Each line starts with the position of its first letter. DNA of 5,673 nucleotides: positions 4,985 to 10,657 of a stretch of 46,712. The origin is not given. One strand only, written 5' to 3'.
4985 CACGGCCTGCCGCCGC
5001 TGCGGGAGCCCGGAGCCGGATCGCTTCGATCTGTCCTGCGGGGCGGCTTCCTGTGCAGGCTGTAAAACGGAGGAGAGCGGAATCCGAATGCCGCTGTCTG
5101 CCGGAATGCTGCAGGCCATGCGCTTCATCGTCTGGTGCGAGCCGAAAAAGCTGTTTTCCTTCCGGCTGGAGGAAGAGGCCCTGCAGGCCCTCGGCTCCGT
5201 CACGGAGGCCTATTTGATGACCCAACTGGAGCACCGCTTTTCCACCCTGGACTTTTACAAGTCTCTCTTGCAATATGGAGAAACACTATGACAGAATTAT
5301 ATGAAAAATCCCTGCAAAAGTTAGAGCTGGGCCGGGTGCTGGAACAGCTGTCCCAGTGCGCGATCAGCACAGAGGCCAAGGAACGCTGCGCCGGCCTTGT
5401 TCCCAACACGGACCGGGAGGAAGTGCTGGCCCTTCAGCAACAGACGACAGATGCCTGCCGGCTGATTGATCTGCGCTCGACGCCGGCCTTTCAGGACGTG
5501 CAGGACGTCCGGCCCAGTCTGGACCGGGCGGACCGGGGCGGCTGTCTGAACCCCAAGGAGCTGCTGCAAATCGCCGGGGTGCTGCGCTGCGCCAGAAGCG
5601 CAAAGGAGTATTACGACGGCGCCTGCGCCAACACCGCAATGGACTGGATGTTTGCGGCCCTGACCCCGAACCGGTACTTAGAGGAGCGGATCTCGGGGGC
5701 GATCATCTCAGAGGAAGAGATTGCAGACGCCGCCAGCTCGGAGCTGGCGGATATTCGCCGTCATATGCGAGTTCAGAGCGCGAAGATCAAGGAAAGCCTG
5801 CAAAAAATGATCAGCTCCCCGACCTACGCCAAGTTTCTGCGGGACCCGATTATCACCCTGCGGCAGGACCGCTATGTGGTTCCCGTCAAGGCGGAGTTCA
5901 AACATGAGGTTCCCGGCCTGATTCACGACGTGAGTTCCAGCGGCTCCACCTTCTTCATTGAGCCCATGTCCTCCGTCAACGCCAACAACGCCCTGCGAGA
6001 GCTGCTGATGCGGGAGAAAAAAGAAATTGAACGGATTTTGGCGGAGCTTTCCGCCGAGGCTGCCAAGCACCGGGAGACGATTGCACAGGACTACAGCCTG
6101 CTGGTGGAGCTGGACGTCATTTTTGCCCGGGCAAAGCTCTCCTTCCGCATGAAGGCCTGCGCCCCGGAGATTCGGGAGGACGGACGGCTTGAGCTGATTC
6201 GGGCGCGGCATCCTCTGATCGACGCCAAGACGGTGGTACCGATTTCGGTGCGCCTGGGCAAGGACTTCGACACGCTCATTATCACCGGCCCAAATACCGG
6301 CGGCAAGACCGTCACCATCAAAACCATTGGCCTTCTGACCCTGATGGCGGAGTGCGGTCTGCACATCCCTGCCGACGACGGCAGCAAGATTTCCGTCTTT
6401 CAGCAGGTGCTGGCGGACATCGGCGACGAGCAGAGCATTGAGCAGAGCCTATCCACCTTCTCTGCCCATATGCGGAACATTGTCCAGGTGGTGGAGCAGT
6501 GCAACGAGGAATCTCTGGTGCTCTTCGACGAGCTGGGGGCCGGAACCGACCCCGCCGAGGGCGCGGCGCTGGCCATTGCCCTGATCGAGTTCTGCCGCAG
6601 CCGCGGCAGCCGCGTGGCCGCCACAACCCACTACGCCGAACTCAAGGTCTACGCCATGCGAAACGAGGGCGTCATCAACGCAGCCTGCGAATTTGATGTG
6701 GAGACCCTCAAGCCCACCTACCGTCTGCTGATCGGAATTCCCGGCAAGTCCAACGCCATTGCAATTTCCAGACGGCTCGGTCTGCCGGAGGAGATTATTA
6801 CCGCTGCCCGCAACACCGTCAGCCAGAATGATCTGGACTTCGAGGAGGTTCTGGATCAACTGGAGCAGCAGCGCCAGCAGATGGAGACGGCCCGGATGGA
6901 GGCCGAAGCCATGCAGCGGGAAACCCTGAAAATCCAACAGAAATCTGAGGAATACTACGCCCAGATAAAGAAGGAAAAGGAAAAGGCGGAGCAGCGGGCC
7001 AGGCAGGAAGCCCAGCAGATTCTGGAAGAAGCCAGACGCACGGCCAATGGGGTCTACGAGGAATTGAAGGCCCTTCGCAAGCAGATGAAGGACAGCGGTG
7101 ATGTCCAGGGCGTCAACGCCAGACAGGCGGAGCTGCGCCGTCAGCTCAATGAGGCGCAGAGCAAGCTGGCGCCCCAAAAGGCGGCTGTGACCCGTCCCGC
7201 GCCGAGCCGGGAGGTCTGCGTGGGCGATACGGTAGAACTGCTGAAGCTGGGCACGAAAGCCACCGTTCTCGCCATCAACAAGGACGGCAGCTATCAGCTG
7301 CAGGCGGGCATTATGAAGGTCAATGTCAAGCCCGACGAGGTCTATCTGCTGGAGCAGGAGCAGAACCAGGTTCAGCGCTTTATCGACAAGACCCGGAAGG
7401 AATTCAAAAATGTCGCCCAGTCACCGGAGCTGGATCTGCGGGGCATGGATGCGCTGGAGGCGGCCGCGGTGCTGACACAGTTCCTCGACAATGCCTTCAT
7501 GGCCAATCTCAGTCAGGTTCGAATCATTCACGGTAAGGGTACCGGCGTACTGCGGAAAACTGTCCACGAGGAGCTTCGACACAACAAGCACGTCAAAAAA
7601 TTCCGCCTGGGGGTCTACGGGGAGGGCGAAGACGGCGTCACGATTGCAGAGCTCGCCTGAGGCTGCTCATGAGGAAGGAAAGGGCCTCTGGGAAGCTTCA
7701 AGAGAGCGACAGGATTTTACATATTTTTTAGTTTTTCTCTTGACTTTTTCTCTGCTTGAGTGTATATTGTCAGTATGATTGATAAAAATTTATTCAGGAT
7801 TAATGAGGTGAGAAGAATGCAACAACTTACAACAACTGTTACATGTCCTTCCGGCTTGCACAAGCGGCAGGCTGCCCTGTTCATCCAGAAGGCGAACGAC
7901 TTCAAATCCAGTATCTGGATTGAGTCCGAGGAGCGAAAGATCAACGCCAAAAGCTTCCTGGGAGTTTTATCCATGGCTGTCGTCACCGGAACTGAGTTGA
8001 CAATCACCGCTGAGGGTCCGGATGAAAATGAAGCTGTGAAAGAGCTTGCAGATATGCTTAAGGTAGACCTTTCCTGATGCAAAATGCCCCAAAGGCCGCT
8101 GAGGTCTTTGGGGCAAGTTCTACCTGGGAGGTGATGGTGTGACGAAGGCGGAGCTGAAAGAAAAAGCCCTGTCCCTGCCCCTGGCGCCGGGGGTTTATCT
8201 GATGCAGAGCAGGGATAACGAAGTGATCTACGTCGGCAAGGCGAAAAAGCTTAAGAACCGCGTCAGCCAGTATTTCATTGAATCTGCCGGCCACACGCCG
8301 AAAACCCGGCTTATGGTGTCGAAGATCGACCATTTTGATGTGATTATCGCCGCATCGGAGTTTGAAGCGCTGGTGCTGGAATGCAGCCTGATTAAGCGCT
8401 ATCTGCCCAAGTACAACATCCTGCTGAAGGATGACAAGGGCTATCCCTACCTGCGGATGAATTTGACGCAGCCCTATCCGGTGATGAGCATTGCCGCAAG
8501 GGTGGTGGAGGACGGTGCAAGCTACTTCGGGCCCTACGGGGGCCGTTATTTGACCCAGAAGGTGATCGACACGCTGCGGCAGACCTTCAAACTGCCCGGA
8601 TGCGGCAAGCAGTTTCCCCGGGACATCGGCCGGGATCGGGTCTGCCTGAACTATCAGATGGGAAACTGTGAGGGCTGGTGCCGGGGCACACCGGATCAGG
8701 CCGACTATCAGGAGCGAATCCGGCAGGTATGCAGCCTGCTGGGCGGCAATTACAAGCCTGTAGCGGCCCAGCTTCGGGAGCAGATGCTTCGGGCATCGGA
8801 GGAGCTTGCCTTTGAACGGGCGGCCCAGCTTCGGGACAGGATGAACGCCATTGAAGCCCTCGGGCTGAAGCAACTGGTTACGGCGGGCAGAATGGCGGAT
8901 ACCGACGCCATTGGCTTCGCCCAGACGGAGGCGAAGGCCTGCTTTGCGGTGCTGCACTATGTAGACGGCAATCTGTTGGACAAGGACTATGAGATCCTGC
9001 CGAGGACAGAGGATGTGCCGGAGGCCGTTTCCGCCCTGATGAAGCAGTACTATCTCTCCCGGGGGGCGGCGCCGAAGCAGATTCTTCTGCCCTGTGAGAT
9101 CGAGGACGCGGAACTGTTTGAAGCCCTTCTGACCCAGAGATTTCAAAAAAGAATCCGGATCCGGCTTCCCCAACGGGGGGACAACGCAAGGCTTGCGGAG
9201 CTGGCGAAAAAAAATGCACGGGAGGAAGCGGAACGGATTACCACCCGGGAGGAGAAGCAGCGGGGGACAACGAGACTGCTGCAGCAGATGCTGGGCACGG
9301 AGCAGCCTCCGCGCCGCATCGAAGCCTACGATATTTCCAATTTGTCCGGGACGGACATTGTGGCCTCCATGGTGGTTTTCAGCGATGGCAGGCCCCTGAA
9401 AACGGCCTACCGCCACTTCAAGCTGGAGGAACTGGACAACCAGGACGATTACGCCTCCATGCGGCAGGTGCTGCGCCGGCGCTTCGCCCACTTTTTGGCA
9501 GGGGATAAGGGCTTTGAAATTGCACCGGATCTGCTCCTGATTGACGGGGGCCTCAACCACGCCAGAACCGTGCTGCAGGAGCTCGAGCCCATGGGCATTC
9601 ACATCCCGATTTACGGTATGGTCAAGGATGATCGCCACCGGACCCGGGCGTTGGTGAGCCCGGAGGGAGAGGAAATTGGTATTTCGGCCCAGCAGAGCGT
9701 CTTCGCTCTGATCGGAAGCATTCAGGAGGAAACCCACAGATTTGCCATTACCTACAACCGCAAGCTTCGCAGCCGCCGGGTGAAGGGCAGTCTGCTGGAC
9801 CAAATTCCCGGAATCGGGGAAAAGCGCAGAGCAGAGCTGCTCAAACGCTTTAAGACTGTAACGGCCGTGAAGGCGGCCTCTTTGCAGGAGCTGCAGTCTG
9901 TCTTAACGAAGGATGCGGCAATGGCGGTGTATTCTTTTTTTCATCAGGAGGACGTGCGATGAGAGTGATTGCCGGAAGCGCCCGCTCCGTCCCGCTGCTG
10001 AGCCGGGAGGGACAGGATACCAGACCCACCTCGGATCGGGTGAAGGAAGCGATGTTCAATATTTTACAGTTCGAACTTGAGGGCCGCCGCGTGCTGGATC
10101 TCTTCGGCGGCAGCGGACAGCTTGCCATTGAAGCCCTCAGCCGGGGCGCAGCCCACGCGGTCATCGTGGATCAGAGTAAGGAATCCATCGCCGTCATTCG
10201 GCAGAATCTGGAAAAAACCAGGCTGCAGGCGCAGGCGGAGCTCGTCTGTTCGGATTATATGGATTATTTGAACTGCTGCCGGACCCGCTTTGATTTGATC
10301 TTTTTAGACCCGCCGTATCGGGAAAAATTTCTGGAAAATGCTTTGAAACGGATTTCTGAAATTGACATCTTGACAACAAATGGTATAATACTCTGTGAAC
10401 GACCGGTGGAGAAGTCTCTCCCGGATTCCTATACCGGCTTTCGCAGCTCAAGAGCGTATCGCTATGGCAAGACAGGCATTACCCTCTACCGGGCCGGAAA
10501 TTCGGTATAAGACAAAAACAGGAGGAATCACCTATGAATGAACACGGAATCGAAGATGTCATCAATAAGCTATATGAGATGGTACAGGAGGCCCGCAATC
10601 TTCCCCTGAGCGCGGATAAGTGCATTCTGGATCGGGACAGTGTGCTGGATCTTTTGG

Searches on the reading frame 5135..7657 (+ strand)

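Call 33: search_protein_families(library=pfam, proteins=[window:5135-7657:+], max_evalue=0.00001)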
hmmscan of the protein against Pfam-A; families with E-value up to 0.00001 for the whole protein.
window:5135-7657:+ (841 aa): 3 families
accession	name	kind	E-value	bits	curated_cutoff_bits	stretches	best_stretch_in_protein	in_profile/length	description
PF00488.27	MutS_V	-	2.3e-35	122.7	30.2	1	381-563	1-185/188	MutS domain V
PF01713.27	Smr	-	6.7e-25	87.5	25.7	1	766-840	1-76/77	Smr domain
PF20297.4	MSSS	-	7.7e-12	45.1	26.8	1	696-736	1-42/42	MutS2 and Smr-associated SH3 domain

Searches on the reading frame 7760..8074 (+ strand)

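Call 33: search_protein_families(library=pfam, proteins=[window:7760-8074:+], max_evalue=0.00001)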
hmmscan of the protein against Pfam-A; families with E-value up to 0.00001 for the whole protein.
window:7760-8074:+ (105 aa): 1 family
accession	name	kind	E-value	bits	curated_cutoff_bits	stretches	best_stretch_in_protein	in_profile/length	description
PF00381.24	PTS-HPr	-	7.4e-27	93.7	23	1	24-101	4-80/81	PTS HPr component phosphorylation site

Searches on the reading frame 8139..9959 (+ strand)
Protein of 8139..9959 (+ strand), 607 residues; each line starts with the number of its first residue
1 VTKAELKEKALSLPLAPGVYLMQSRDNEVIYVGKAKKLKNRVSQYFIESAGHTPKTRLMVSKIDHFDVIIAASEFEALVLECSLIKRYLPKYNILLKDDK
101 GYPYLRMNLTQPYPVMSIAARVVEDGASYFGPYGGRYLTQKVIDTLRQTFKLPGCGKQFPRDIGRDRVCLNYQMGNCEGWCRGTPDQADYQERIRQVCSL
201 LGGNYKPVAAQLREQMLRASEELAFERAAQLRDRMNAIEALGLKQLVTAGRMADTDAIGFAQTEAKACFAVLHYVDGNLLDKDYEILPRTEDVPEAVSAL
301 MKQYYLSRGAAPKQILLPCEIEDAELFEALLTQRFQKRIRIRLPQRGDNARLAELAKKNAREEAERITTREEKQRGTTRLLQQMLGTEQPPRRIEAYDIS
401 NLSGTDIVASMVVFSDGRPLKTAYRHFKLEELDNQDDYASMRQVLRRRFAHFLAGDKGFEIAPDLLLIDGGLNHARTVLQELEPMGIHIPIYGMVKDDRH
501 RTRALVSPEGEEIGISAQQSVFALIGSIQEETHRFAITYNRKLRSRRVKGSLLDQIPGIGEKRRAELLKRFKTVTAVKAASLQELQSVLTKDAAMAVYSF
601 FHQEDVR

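Call 33: search_protein_families(library=pfam, proteins=[window:8139-9959:+], max_evalue=0.00001)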
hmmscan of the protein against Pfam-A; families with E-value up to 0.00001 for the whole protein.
window:8139-9959:+ (607 aa): 5 families
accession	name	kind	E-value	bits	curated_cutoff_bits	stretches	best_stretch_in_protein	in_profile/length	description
PF08459.17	UvrC_RNaseH_dom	-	3e-48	164.1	22.3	1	382-537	1-159/159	UvrC RNAse H endonuclease domain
PF22920.2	UvrC_RNaseH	-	1.5e-28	99.5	24.3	1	254-366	1-115/116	UvrC Ribonuclease H-like domain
PF01541.30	GIY-YIG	-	4.1e-09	37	22.6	1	17-93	2-78/78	GIY-YIG catalytic domain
PF02151.25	UVR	-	1.1e-07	31.9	21.5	1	210-240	5-35/36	UvrB/uvrC motif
PF12826.13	HHH_2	-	5.3e-06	26.9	27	0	556-607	8-61/64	Helix-hairpin-helix motif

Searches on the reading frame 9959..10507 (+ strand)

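Call 33: search_protein_families(library=pfam, proteins=[window:9959-10507:+], max_evalue=0.00001)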
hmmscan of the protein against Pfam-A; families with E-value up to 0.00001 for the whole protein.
window:9959-10507:+ (183 aa): 5 families
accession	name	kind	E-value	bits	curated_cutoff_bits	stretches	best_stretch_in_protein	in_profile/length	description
PF03602.21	Cons_hypoth95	-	1.6e-52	178.3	24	1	1-177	1-181/182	Conserved hypothetical protein 95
PF05175.20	MTS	-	4.4e-10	39.9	23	1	30-124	21-112/170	Methyltransferase small domain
PF13847.12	Methyltransf_31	-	1.7e-08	34.7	27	1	42-155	4-119/145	Methyltransferase domain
PF13649.12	Methyltransf_25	-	2.1e-08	35.1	27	1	45-116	1-70/97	Methyltransferase domain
PF06325.19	PrmA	-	3.3e-06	27.2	22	1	37-114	157-230/296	Ribosomal protein L11 methyltransferase (PrmA)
